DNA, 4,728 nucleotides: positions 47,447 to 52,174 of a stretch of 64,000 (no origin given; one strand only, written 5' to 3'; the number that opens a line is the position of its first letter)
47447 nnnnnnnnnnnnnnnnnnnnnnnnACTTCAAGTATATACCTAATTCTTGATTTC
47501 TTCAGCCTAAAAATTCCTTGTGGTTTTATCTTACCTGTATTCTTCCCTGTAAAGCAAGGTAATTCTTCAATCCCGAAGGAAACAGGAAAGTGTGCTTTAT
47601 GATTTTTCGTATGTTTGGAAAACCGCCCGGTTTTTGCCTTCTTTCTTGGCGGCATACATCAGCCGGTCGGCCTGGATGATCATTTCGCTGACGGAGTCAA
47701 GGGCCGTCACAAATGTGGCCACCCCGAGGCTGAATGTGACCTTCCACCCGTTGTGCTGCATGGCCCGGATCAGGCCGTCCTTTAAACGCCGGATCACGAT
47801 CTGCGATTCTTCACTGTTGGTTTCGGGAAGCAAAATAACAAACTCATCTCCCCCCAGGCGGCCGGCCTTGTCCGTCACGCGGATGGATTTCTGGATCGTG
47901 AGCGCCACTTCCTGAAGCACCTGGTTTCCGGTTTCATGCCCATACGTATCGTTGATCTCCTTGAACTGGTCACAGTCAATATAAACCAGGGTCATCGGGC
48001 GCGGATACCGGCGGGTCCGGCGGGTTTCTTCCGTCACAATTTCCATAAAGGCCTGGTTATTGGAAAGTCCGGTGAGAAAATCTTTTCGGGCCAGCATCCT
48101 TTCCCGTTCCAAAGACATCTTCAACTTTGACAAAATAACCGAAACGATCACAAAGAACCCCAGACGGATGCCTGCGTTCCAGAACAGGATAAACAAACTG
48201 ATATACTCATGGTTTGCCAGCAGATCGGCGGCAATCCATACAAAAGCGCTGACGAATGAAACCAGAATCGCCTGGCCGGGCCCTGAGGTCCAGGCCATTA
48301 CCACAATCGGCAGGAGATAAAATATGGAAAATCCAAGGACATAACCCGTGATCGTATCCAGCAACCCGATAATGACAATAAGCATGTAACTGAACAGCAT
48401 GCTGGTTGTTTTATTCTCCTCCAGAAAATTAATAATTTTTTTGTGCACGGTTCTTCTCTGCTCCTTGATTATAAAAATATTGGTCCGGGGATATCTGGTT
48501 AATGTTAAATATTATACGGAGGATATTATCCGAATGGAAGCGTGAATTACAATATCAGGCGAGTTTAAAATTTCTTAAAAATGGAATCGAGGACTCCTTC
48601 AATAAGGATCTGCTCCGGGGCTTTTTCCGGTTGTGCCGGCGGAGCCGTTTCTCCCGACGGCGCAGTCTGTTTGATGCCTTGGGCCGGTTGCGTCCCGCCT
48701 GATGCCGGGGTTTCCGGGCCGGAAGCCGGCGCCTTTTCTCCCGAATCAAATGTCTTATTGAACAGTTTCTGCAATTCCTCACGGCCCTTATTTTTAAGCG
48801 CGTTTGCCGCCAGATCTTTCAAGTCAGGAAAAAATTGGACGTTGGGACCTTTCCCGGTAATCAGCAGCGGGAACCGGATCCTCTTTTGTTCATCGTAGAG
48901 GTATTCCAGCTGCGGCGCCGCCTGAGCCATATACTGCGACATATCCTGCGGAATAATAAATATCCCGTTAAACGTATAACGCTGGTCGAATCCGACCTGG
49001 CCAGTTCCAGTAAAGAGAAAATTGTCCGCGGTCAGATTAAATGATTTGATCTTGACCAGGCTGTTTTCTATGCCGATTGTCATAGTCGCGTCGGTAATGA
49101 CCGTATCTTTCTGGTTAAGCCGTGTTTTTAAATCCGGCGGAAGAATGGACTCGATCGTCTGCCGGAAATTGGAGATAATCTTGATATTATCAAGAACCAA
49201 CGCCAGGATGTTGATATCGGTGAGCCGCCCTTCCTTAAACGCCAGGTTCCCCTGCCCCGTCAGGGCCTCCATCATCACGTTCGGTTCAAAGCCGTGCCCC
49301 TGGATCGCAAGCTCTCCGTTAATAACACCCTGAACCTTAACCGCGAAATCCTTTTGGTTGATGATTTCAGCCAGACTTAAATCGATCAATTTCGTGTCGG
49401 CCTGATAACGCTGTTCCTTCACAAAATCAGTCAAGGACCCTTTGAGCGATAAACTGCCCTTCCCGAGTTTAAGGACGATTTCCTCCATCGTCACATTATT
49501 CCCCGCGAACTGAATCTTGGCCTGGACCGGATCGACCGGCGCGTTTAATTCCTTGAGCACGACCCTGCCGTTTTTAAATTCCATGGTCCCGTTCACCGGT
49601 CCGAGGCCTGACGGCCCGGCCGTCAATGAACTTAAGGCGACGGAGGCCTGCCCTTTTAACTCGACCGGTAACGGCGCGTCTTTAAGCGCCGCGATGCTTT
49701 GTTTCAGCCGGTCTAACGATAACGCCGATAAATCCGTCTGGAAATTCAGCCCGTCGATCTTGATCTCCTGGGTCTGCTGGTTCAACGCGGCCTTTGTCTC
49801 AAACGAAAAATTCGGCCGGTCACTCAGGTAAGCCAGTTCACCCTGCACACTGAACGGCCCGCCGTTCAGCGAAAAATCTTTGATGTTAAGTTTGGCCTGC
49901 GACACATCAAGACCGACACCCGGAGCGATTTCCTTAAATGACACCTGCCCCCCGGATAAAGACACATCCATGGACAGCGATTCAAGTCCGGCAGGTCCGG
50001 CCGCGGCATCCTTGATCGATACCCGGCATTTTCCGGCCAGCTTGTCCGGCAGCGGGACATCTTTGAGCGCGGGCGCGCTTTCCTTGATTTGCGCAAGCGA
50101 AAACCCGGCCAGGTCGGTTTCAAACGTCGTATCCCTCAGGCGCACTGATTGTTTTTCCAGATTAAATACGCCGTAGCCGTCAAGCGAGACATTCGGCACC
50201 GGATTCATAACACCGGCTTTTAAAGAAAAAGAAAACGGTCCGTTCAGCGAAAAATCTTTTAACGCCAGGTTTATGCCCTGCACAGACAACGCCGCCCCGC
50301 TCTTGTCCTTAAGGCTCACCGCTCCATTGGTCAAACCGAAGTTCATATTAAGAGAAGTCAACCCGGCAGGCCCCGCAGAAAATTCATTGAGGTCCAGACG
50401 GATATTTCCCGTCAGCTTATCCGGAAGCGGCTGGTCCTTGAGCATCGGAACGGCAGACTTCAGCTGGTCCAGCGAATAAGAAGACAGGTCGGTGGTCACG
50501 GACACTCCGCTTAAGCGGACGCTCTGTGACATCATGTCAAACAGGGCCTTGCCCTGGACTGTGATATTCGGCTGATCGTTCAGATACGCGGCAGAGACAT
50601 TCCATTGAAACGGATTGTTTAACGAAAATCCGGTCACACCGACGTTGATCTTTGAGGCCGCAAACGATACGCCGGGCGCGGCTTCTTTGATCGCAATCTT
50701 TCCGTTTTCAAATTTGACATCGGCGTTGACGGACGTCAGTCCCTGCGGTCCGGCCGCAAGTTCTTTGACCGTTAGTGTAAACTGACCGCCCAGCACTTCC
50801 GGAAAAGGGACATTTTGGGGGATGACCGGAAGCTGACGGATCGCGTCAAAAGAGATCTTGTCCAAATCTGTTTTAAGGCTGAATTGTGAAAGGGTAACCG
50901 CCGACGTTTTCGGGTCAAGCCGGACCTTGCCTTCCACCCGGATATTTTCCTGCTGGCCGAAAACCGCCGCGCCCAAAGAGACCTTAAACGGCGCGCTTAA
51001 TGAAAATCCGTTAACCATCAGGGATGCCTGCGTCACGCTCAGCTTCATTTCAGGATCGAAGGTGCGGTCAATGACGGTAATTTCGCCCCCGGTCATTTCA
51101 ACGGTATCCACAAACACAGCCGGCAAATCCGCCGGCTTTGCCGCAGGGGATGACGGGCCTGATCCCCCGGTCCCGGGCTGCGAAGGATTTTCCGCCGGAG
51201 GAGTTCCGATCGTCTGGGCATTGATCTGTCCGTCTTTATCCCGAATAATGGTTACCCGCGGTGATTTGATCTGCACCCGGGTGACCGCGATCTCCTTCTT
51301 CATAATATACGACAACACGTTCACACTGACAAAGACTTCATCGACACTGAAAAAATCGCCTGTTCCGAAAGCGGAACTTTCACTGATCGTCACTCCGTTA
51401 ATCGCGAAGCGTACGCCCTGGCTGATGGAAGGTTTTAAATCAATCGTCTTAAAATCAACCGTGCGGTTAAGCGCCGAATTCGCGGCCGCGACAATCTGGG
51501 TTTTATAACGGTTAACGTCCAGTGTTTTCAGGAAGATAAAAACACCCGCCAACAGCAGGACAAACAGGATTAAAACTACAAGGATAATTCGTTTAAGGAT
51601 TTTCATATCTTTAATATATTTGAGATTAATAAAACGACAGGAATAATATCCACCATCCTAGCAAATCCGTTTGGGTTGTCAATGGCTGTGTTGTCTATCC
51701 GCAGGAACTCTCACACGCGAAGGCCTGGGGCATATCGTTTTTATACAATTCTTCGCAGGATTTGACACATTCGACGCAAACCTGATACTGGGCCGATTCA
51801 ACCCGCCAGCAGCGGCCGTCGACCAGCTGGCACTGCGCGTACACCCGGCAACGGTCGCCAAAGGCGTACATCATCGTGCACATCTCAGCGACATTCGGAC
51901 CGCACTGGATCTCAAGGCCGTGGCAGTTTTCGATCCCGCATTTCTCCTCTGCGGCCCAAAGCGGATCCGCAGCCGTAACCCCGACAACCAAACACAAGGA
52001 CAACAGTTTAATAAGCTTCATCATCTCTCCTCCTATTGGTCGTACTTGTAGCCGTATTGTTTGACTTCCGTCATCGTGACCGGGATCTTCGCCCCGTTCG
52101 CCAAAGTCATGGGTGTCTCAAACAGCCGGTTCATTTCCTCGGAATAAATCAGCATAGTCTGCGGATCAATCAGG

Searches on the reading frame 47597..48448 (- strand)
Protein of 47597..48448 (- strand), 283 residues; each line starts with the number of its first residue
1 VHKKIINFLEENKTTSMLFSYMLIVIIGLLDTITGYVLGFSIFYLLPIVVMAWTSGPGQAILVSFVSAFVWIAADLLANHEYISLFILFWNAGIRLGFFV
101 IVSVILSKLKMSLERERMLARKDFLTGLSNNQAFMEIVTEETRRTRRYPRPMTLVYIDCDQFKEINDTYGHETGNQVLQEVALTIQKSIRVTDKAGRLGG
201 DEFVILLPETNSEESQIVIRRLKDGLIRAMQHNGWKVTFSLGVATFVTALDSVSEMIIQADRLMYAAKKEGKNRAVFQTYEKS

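Call 4: search_protein_families(library=pfam, proteins=[window:47597-48448:-], max_evalue=0.01)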
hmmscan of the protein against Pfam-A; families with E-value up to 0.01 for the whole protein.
window:47597-48448:- (283 aa): 3 families
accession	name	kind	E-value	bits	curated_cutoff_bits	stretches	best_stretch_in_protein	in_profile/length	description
PF00990.26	GGDEF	-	4.1e-41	140.9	23.8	1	122-274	3-161/161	Diguanylate cyclase, GGDEF domain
PF13493.11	DUF4118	-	0.00046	20.4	28.4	1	38-122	25-106/107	Domain of unknown function (DUF4118)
PF22335.1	Cas10-Cmr2_palm2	-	0.00063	20.3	27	1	199-274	58-131/133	Cas10/Cmr2, second palm domain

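Call 5: search_protein_families(library=ncbifam, proteins=[window:47597-48448:-], max_evalue=0.01)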
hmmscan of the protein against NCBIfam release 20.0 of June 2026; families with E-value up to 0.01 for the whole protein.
window:47597-48448:- (283 aa): 21 families
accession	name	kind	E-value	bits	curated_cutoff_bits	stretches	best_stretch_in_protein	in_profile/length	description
NF038266.1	diguan_SiaD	equivalog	2.6e-45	154.8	290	1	117-274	91-251/252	biofilm regulation diguanylate cyclase SiaD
TIGR00254.1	GGDEF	domain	7.7e-45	152.6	37.4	1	119-277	4-166/168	diguanylate cyclase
NF007135.0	PRK09581.1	equivalog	8.2e-39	133.7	474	1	108-278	280-455/457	PleD family two-component system response regulator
NF007380.0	PRK09894.1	equivalog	1.4e-38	132.9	256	1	116-279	125-288/296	diguanylate cyclase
NF007423.1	PRK09966.1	equivalog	6.7e-38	130.6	325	1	119-268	238-390/390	diguanylate cyclase DgcN/YfiN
NF047654.1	DiguCycDgcRLepto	equivalog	1.3e-34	119.5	500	1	105-276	116-294/295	diguanylate cyclase DgcR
NF051473.1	DigCycDgcsShew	equivalog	4.7e-34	118.1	400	1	122-274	137-287/291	diguanylate cyclase DgcS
NF040885.1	diguan_DgcJ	equivalog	3.2e-33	115.3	500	1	91-273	309-491/493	diguanylate cyclase DgcJ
NF041606.1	dguan_cyc_DgcA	equivalog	1.2e-32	113.2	370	1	121-276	179-337/340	diguanylate cyclase DgcA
NF011955.1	PRK15426.1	equivalog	2e-28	98.9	408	1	98-278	377-561/564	cellulose biosynthesis regulator diguanylate cyclase DgcQ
NF007474.0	PRK10060.1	equivalog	2.2e-28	98.9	782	1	104-275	221-392/663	cyclic di-GMP phosphodiesterase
NF007298.0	PRK09776.1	equivalog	6.4e-28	97.2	1135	1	118-276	682-843/1111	diguanylate cyclase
NF007599.0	PRK10245.1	equivalog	1.6e-27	96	402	1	107-275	197-367/371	diguanylate cyclase AdrA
NF045675.1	PhdiestaseDibA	equivalog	6e-25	87.7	980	1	98-279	181-365/623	phosphodiesterase DibA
NF047872.1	GGDEF_GdpS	equivalog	3.3e-23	82.5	400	1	15-281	74-353/355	GGDEF domain-containing protein GdpS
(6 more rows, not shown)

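Call 45: search_protein_families(library=padloc, proteins=[window:47597-48448:-], max_evalue=0.01)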
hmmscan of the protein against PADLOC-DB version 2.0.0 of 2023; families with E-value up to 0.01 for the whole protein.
window:47597-48448:- (283 aa): 0 families

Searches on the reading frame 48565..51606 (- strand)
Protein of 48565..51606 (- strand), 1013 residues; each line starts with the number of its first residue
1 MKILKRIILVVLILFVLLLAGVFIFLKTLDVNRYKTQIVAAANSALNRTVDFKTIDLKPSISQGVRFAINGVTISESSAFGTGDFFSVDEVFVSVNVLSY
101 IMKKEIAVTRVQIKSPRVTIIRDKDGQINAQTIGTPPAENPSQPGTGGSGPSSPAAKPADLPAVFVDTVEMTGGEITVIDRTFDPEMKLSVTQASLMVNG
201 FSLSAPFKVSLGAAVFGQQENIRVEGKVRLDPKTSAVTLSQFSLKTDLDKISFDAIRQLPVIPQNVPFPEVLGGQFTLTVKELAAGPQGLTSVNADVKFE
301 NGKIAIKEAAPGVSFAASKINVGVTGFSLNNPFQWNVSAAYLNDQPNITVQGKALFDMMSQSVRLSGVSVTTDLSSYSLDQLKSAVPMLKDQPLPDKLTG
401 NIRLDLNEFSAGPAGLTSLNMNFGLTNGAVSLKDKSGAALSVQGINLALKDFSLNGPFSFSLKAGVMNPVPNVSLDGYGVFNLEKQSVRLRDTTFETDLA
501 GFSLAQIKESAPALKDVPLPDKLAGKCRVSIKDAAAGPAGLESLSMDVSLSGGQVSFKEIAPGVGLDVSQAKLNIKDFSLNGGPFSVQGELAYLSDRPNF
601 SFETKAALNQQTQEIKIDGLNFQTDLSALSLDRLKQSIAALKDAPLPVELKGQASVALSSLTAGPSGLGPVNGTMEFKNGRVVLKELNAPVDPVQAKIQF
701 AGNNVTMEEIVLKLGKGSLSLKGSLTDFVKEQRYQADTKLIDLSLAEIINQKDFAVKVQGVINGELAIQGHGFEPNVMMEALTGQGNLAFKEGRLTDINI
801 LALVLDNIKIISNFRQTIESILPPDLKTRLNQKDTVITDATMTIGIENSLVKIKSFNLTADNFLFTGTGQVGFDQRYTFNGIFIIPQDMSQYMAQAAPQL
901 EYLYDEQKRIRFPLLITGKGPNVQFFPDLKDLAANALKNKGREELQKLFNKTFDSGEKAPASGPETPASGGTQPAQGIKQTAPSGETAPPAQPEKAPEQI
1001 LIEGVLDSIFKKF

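Call 4: search_protein_families(library=pfam, proteins=[window:48565-51606:-], max_evalue=0.01)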
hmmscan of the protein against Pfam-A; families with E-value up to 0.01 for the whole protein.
window:48565-51606:- (1013 aa): 5 families
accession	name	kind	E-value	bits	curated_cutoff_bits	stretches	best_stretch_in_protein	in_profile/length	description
PF05359.17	DUF748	-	5e-23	81.6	50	2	4-268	14-241/1037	Domain of Unknown Function (DUF748)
PF05170.20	AsmA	-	6.9e-19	68.5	29.8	2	1-134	1-131/607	AsmA family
PF13116.12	YhdP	-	8.8e-13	47.5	46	1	2-136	9-124/1224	YhdP protein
PF01203.25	T2SSN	-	6.7e-12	46.4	29.6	1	599-725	56-168/211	Type II secretion system (T2SS), protein N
PF10660.14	MitoNEET_N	-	2.8e-05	24.5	23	0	258-283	11-36/64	Iron-containing outer mitochondrial membrane protein N-terminus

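Call 5: search_protein_families(library=ncbifam, proteins=[window:48565-51606:-], max_evalue=0.01)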
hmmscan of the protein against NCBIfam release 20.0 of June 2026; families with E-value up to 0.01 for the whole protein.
window:48565-51606:- (1013 aa): 3 families
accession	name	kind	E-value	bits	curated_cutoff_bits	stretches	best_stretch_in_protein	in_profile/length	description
NF008091.0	PRK10833.1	equivalog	2.6e-10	39.4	412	1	570-955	251-605/618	outer membrane assembly protein AsmA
TIGR02099.1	TIGR02099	equivalog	3.8e-06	24.8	519.15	0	9-132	12-128/1260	YhdP family protein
TIGR04411.1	T2SS_GspN_Lepto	equivalog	0.0025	17.3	50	0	14-105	9-91/280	type II secretion system protein GspN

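Call 35: find_related_loci(query=window:48565-51606:-, collection=metagenome_contigs, flank=10000)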
Query window:48565-51606:- (1013 aa) in metagenome_contigs; peptide patterns used: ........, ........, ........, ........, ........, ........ (x = any residue, [..] = any of these).
60 stretches matched a pattern, but none encodes a relative of the query by tblastn (E <= 1e-3).

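Call 45: search_protein_families(library=padloc, proteins=[window:48565-51606:-], max_evalue=0.01)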
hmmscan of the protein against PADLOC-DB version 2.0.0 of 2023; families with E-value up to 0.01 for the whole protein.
window:48565-51606:- (1013 aa): 0 families

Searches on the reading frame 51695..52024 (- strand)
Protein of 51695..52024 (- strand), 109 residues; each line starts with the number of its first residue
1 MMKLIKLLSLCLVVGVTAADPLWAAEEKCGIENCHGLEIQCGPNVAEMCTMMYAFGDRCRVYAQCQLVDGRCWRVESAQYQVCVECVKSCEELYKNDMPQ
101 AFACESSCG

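Call 4: search_protein_families(library=pfam, proteins=[window:51695-52024:-], max_evalue=0.01)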
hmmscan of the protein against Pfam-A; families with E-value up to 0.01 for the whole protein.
window:51695-52024:- (109 aa): 0 families

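Call 5: search_protein_families(library=ncbifam, proteins=[window:51695-52024:-], max_evalue=0.01)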
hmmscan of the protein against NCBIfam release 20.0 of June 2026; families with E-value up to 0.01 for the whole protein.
window:51695-52024:- (109 aa): 0 families

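Call 45: search_protein_families(library=padloc, proteins=[window:51695-52024:-], max_evalue=0.01)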
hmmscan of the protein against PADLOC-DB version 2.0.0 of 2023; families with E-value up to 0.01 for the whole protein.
window:51695-52024:- (109 aa): 0 families

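Call 46: search_protein_families(library=pfam, proteins=[window:51695-52024:-], max_evalue=10)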
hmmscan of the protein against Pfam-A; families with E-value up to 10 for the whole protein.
window:51695-52024:- (109 aa): 0 families

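Call 61: search_protein_representatives(protein=window:51695-52024:-)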
Query: 109 residues. Proteins with E-value up to 0.001 (for the whole library): 366; up to 1e-10: 288; up to 1e-30: 2. The best 150 are listed.
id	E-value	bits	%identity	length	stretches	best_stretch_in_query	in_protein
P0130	1.4e-34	134.7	43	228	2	28-108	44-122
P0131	2.4e-31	124.2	41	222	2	27-108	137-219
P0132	1.2e-27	112.4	60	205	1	26-109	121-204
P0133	1.1e-26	109.2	46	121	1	7-109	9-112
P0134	2.3e-26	108.2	55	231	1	26-109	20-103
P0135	1.4e-24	102.5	55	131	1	26-109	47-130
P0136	1.5e-24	102.3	47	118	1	14-108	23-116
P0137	2.0e-24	101.9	52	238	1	26-108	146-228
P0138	2.6e-24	101.6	49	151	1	7-108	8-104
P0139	2.6e-24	101.6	50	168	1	23-108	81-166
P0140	4.0e-24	101.0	51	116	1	17-108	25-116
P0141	4.9e-24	100.7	47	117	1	9-108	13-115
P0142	8.4e-24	99.9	49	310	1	8-108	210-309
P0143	8.9e-24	99.9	53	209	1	27-109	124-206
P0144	1.0e-23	99.7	54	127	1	27-108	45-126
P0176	2.7e-20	88.7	44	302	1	11-108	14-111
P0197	6.2e-19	84.3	46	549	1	26-108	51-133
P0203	1.2e-18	83.3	45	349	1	26-108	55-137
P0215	3.9e-18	81.7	50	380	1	26-108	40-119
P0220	7.4e-18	80.8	46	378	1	25-108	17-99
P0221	8.0e-18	80.7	46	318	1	24-108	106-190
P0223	8.3e-18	80.6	46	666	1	25-108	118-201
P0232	1.8e-17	79.6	47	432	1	25-108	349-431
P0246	6.5e-17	77.7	45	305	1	26-108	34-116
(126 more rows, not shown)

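Call 62: search_protein_families(library=pfam, proteins=[P0197, P0223, P0232, P0215, P0220, P0203, P0142, P0221, P0176, P0246], max_evalue=0.001)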
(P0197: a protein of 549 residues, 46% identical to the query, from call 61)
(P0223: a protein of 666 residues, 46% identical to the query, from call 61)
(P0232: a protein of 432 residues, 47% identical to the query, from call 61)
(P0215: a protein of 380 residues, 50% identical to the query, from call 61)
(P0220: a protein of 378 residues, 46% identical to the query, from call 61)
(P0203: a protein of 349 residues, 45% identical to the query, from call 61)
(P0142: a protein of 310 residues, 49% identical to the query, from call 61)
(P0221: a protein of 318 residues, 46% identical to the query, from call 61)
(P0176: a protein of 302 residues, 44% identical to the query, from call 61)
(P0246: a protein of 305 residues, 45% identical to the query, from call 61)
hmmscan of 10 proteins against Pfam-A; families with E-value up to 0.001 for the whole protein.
P0197 (549 aa): 1 family
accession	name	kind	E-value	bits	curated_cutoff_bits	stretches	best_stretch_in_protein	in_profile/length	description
PF00404.24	Dockerin_1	-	1.8e-07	31.7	22.9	1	475-544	2-53/57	Dockerin type I domain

P0223 (666 aa): 1 family
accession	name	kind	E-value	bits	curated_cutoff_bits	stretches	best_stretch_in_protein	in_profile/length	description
PF00404.24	Dockerin_1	-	2.6e-06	28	22.9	1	611-661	2-53/57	Dockerin type I domain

P0232 (432 aa): 2 families
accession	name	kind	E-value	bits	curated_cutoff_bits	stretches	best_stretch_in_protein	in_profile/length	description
PF10988.14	DUF2807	-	9.2e-33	113.9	24.2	1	154-324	17-181/181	Putative auto-transporter adhesin, head GIN domain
PF13239.11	2TM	-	4.7e-17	62.3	24.8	1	8-83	2-77/79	2TM domain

P0215 (380 aa): 0 families

P0220 (378 aa): 0 families

P0203 (349 aa): 0 families

P0142 (310 aa): 0 families

P0221 (318 aa): 0 families

P0176 (302 aa): 0 families

P0246 (305 aa): 0 families

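Call 70: find_encoding_contigs(protein=P0140, flank=6000, max_places=3)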
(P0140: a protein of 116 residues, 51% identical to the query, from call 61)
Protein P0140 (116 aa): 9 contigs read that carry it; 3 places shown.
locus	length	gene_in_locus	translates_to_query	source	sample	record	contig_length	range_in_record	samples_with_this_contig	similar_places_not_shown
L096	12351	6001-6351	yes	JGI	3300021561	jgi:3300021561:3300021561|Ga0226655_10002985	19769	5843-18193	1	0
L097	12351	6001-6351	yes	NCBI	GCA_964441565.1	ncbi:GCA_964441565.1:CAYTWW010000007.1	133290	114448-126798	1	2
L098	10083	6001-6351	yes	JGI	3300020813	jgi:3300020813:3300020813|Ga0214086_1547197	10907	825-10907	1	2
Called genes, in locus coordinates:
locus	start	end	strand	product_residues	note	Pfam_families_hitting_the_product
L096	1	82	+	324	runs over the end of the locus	PF00753:Lactamase_B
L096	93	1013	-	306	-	PF26233:NicX, PF02073:Peptidase_M29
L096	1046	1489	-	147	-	-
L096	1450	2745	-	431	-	-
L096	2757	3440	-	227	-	-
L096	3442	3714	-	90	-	-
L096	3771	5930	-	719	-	PF01136:Peptidase_U32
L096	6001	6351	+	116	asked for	-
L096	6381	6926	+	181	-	-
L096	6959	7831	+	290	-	-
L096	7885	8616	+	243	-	PF13482:RNase_H_2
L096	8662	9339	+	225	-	PF13230:GATase_4, PF13522:GATase_6 (weak)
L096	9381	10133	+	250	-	PF00753:Lactamase_B (weak)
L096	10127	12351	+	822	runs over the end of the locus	PF00270:DEAD, PF04851:ResIII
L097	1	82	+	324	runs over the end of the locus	PF00753:Lactamase_B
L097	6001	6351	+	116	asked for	-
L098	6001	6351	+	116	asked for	-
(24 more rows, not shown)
